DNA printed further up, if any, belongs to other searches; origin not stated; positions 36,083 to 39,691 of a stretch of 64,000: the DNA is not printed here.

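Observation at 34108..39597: coaE / MoxR(CbbQ-NorQ type) AAA+ / CoA-type Nudix / 1102-aa VWA protein: a tightly coupled four-gene operon with no visible client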

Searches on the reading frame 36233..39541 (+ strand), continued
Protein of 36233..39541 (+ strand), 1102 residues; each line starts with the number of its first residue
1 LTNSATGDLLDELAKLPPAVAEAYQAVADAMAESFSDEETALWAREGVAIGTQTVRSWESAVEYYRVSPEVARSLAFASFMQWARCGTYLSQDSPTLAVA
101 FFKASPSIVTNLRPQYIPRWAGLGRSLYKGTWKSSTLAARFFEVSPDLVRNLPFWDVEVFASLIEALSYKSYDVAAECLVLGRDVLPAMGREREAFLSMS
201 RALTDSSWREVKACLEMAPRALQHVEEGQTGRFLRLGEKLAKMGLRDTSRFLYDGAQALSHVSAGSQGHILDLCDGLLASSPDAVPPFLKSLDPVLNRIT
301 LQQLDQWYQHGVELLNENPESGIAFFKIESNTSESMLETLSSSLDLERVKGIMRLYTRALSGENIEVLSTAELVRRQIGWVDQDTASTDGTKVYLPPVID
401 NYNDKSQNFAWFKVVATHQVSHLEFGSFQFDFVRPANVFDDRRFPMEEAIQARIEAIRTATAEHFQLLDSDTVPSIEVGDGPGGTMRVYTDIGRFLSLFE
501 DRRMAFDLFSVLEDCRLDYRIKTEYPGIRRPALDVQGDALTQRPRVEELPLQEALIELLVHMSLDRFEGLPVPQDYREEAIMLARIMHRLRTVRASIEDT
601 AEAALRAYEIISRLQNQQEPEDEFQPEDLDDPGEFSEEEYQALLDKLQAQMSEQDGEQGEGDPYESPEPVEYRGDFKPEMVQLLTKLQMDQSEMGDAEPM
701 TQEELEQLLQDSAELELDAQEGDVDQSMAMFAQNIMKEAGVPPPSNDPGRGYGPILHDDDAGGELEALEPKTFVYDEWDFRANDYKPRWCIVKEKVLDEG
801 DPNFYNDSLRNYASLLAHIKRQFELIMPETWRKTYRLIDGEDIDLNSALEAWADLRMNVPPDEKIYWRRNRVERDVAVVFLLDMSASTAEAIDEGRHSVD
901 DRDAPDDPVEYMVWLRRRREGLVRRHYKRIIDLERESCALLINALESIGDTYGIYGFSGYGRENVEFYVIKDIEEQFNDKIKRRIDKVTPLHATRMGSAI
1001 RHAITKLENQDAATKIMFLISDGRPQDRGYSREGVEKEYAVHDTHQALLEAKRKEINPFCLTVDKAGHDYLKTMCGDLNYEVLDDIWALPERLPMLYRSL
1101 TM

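Call 38: find_encoding_contigs(protein=P0237, flank=8000, max_places=2)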
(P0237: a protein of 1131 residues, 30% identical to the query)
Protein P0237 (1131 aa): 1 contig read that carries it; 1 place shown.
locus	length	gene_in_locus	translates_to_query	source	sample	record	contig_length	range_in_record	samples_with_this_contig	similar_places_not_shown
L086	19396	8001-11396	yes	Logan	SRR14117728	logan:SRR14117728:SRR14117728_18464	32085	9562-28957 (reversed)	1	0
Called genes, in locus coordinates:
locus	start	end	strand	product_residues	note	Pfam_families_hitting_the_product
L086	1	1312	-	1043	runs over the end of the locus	PF13116:YhdP (weak)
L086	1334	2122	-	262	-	PF00795:CN_hydrolase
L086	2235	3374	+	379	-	PF02771:Acyl-CoA_dh_N, PF02770:Acyl-CoA_dh_M, PF00441:Acyl-CoA_dh_1, PF08028:Acyl-CoA_dh_2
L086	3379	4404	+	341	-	PF13177:DNA_pol3_delta2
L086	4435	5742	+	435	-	PF04468:PSP1, PF28472:PSP1_3rd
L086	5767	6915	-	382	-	PF04406:TP6A_N, PF20768:Topo_VI_alpha, PF21180:TOP6A-Spo11_Toprim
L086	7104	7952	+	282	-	PF07728:AAA_5, PF08406:CbbQ_C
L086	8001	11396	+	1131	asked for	-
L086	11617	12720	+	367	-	PF01544:CorA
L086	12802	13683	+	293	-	PF00483:NTP_transferase, PF12804:NTP_transf_3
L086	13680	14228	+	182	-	PF00908:dTDP_sugar_isom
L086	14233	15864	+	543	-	-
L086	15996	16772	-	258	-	PF00753:Lactamase_B, PF16123:HAGH_C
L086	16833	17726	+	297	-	PF00561:Abhydrolase_1, PF12146:Hydrolase_4, PF12697:Abhydrolase_6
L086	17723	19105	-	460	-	PF03109:ABC1, PF01163:RIO1 (faint)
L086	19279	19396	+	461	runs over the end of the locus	PF00890:FAD_binding_2 (weak), PF01266:DAO (faint), PF01593:Amino_oxidase, PF06100:MCRA (faint), PF07992:Pyr_redox_2 (faint), PF12831:FAD_oxidored (weak), PF13450:NAD_binding_8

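Call 40: search_protein_families(library=pfam, proteins=[L066:9271-9882:+, L073:9318-9893:+, L018:8872-9348:+, L052:8894-9901:+], max_evalue=1)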
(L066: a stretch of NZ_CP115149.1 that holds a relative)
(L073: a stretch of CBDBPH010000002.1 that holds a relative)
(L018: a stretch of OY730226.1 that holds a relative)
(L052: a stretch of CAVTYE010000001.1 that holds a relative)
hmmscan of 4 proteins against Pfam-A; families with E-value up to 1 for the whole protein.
L066:9271-9882:+ (203 aa): 3 families
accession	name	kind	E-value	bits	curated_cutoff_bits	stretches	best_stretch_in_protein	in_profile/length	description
PF12850.12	Metallophos_2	-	4.9e-25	88.8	27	1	1-180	1-152/154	Calcineurin-like phosphoesterase superfamily domain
PF00149.33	Metallophos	-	1.7e-13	51.9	21.5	1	1-143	1-190/191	Calcineurin-like phosphoesterase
PF20577.3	Phage_ORF5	-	0.14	12.2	27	1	163-190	39-67/75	Phage ORF5 protein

L073:9318-9893:+ (191 aa): 2 families
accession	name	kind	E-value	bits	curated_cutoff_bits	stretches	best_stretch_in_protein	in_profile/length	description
PF12850.12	Metallophos_2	-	4.8e-30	105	27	1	1-179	1-153/154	Calcineurin-like phosphoesterase superfamily domain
PF00149.33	Metallophos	-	1.9e-14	55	21.5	1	1-144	1-191/191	Calcineurin-like phosphoesterase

L018:8872-9348:+ (158 aa): 1 family
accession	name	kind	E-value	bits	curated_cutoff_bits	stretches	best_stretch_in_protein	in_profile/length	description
PF06983.19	3-dmu-9_3-mt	-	4.3e-38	130.8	24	1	8-118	2-116/116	3-demethylubiquinone-9 3-methyltransferase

L052:8894-9901:+ (335 aa): 12 families
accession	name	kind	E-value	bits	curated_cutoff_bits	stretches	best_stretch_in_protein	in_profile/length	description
PF00106.31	adh_short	-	2.5e-28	99.3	26.6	1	39-241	1-190/195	short chain dehydrogenase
PF13561.12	adh_short_C2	-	4.7e-19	69.3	27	1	45-255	1-197/236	Enoyl-(Acyl carrier protein) reductase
PF08659.16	KR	-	4e-08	33.8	22.6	1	41-129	3-93/180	KR domain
PF01370.27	Epimerase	-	2.1e-07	31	20.9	1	41-234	1-176/240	NAD dependent epimerase/dehydratase family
PF05368.20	NmrA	-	0.033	14.2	27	1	39-79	3-43/298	NmrA-like family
PF16363.11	GDP_Man_Dehyd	-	0.044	13.7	27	1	42-209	1-162/332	GDP-mannose 4,6 dehydratase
PF01488.26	Shikimate_DH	-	0.05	14.1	24.3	1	35-85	9-59/138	Shikimate / quinate 5-dehydrogenase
PF02826.25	2-Hacid_dh_C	-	0.082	12.7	25.1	1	29-78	27-76/178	D-isomer specific 2-hydroxyacid dehydrogenase, NAD binding domain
PF13241.12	NAD_binding_7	-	0.092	13.8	22.1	1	34-108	3-69/104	Putative NAD(P)-binding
PF04321.23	RmlD_sub_bind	-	0.1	12.1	27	1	40-88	2-53/287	RmlD substrate binding domain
PF13579.12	Glyco_trans_4_4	-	0.18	12.6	29.7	1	52-136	8-89/158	Glycosyl transferase 4-like domain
PF12242.14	Eno-Rase_NADH_b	-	0.21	11.8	23.4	1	38-59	40-61/79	NAD(P)H binding domain of trans-2-enoyl-CoA reductase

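Call 51: find_related_loci(query=A2, collection=metagenome_contigs, flank=8000)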
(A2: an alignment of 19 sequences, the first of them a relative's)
Query A2 (1058 aa) in metagenome_contigs; peptide patterns used: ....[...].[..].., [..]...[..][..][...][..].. (x = any residue, [..] = any of these).
600 stretches matched a pattern (row limit reached: there are more); 588 encode a relative of the query (tblastn E <= 1e-3); the best 80 are kept; 80 distinct loci.
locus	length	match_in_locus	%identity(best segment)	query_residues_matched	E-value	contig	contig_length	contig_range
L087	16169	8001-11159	60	1-1058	0e+0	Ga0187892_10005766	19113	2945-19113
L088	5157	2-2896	64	92-1057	0e+0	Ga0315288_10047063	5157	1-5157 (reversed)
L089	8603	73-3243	57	1-1056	0e+0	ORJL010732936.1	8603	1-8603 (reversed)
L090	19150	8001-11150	56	4-1057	0e+0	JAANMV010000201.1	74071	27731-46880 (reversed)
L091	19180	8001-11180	56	1-1056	0e+0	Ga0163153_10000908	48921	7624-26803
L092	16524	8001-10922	50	29-1056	0e+0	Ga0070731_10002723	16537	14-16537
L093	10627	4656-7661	51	4-1052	0e+0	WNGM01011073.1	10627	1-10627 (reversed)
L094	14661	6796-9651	44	73-1056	0e+0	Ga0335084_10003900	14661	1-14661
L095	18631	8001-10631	45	133-1056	0e+0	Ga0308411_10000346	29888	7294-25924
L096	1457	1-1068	70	687-1056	2e-179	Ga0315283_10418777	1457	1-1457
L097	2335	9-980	72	729-1056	5e-168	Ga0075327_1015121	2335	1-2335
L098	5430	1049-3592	37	138-1056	1e-154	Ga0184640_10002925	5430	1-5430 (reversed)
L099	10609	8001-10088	43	368-1056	6e-151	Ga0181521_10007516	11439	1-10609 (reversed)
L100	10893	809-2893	43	358-1056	2e-148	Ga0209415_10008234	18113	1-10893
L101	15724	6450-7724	57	626-1056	6e-146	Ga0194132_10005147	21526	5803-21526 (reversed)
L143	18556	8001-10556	32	145-1053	4e-107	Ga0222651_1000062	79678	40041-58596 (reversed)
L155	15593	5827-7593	34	443-1057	4e-97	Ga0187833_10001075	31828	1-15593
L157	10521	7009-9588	45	168-1058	9e-96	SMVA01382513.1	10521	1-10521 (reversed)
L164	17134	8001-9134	42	679-1057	8e-92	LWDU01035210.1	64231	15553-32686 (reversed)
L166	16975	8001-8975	48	733-1058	5e-91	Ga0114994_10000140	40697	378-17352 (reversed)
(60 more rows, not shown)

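Call 54: predict_structure(alignment_id=A1)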
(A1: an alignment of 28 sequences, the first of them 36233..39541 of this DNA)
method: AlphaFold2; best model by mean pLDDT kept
length: 1102 residues; sequences in the alignment: 28
mean_pLDDT: 81.8   pTM: 0.54
mean pLDDT of the five models: 81.8, 81.4, 80.2, 79.6, 77.9
residues with pLDDT >= 90: 476; 70-90: 422; 50-70: 111; < 50: 93
segments of 3 or more residues with pLDDT < 50: 1-3, 468-486, 694-696, 718-722, 742-759, 830-843, 866-872, 894-902, 921-925, 1029-1035
pLDDT, mean of each block of 10 residues (from residue 1): 60 89 92 89 92 91 96 93 95 93 95 94 94 92 95 93 94 93 89 91 90 89 89 93 86 91 90 92 92 88 92 92 91 87 88 90 87 73 82 90 89 95 92 91 87 77 56 38 47 89 93 96 92 93 92 95 93 93 95 94 96 91 91 87 89 64 87 88 79 57 75 56 59 72 38 36 71 86 80 90 86 79 64 40 57 70 49 75 80 49 59 67 59 86 83 88 85 89 88 80 92 89 59 57 90 91 66 81 82 81 72
secondary structure, 60 per line:
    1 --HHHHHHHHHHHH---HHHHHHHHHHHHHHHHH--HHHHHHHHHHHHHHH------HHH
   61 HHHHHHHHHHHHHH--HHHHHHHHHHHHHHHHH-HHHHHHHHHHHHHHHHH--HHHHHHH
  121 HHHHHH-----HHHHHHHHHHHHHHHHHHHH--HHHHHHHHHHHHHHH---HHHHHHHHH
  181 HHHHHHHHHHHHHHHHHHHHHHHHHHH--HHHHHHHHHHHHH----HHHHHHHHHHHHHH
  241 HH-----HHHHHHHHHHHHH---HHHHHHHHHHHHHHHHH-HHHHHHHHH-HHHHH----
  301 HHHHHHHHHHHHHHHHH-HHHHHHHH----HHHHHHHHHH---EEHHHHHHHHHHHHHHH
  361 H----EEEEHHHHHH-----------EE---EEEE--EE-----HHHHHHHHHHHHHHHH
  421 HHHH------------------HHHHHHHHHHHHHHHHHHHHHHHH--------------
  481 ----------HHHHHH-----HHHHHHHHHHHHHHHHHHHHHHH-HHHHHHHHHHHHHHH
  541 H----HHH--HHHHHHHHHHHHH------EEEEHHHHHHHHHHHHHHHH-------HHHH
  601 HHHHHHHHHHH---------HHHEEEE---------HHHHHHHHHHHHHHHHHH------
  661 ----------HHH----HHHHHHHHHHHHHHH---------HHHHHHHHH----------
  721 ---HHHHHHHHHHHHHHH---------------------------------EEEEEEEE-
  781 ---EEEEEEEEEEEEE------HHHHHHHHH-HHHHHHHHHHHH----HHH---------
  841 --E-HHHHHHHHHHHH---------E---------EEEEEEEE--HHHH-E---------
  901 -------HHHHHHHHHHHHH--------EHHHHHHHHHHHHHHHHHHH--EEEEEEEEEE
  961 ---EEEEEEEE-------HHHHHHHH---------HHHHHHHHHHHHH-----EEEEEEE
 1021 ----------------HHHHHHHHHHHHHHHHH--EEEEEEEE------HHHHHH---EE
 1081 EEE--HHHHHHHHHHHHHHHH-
elements in order (helices of 4 or more, strands of 3 or more residues): H3-14 H18-34 H37-51 H58-74 H77-93 H95-111 H114-126 H132-151 H154-168 H172-207 H210-222 H227-242 H248-260 H264-280 H282-290 H292-296 H301-317 H319-326 H331-340 H346-361 E366-369 H370-375 E392-395 H405-424 H443-466 H491-496 H502-524 H526-541 H551-563 E570-573 H574-589 H597-611 E624-627 H637-654 H678-692 H702-710 H724-738 E772-779 E784-796 H803-811 H813-824 H845-856 E876-883 H886-889 H908-920 H930-948 E951-960 E964-971 H979-986 H996-1008 E1014-1020 H1037-1053 E1056-1063 H1070-1075 E1079-1083 H1086-1101
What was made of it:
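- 36233..37267 (+): VWA adaptor, residues 1-345: all-helical HEAT-like repeat domain (about 8 repeats of about 37 aa). This part is extra relative to NorD. AF2 model with pLDDT about 90 and helices only (call 54).
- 38153..38542 (+): VWA adaptor, residues 641-770: acidic, mostly disordered linker (26% D+E). Low pLDDT (call 54).
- On NorD/CbbO-type VWA adaptors: Parts of the finger have low pLDDT (call 54). The protein is 1102 aa, however, with an additional 345-aa helical-repeat domain (calls 40, 54).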

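Call 57: fold_search(model_id=the predicted structure, library=pdb)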
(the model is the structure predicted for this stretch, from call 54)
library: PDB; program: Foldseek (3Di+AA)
matches with E <= 10: 626; with E <= 0.001: 19
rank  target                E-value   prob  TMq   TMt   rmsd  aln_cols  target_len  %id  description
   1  9qh6_G                5.9e-16  1.00  0.22  0.78   6.6       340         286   26  NorQ in complex with NorD VWA domain from Paracoccus denitrificans (released 2026-03-25)
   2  9qhd_G                1.2e-13  1.00  0.20  0.78   5.4       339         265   26  NorQD complex state 1 from Jhaorihella thermophila (released 2026-03-25)
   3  9qh8_G                4.4e-12  1.00  0.20  0.77   6.2       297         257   27  reduced NorQ-NorD VWA domain complex from Paracoccus denitrificans (released 2026-03-25)
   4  9qhe_G                2.2e-11  1.00  0.18  0.75   5.4       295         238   26  NorQD complex state 2 from Jhaorihella thermophila (released 2026-03-25)
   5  9qhg_G                3.2e-11  1.00  0.19  0.79   3.8       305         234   24  NorQD complex state 4 from Jhaorihella thermophila (released 2026-03-25)
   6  9qhf_G                2.7e-08  1.00  0.17  0.75   5.7       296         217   25  NorQD complex state 3 from Jhaorihella thermophila (released 2026-03-25)
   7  8ql1_A                2.3e-06  1.00  0.16  0.63   8.7       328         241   14  Crystal structure of the human MDN1-MIDAS/NLE1-UBL complex (released 2025-04-09)
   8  8ql1_C                2.4e-06  1.00  0.16  0.66   6.6       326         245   15  Crystal structure of the human MDN1-MIDAS/NLE1-UBL complex (released 2025-04-09)
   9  7b7p_A                1.9e-05  1.00  0.16  0.38   7.2       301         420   15  PilB minor pilin from Streptococcus sanguinis (released 2021-04-28)
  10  7n1o                  6.1e-05  1.00  0.14  0.55   5.5       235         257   12  The von Willebrand factor A domain of human capillary morphogenesis gene II, flexibly fused to the 1TEL crystallization  (released 2021-06-09)
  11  7ba2_A                7.0e-05  1.00  0.16  0.40   5.2       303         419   14  D319A mutant of the PilB minor pilin from Streptococcus sanguinis (released 2021-04-28)
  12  7ba2_B                1.3e-04  1.00  0.16  0.38   6.3       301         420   14  D319A mutant of the PilB minor pilin from Streptococcus sanguinis (released 2021-04-28)
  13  3n2n_A                4.2e-04  1.00  0.14  0.75   3.6       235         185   11  The Crystal Structure of Tumor Endothelial Marker 8 (TEM8) extracellular domain (released 2011-01-05)
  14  1sq0_A                5.7e-04  1.00  0.13  0.60   6.7       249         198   11  Crystal Structure of the Complex of the Wild-type Von Willebrand Factor A1 domain and Glycoprotein Ib alpha at 2.6 Ang (released 2004-04-13)
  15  9doc                  5.9e-04  1.00  0.14  0.53   9.7       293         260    9  The von Willebrand factor A domain of human capillary morphogenesis gene II, flexibly fused to the 1TEL crystallization  (released 2024-11-06)
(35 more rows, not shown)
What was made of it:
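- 38543..39541 (+): VWA adaptor, residues 771-1102: VWA domain. It has a YDEWD hairpin, the finger region, an intact MIDAS (D883-x-S885-x-S887, T994, D1022), a ~35-aa family-specific insert after DxSxS, and the C-terminal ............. tail. Foldseek to 9qh6_G E 5.9e-16, TM 0.78 (call 57).
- On NorD/CbbO-type VWA adaptors: Foldseek TM 0.78 (call 57).
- Closest known: CobS/CobT. Same: The VWA model matches the MDN1 MIDAS domain (call 57).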
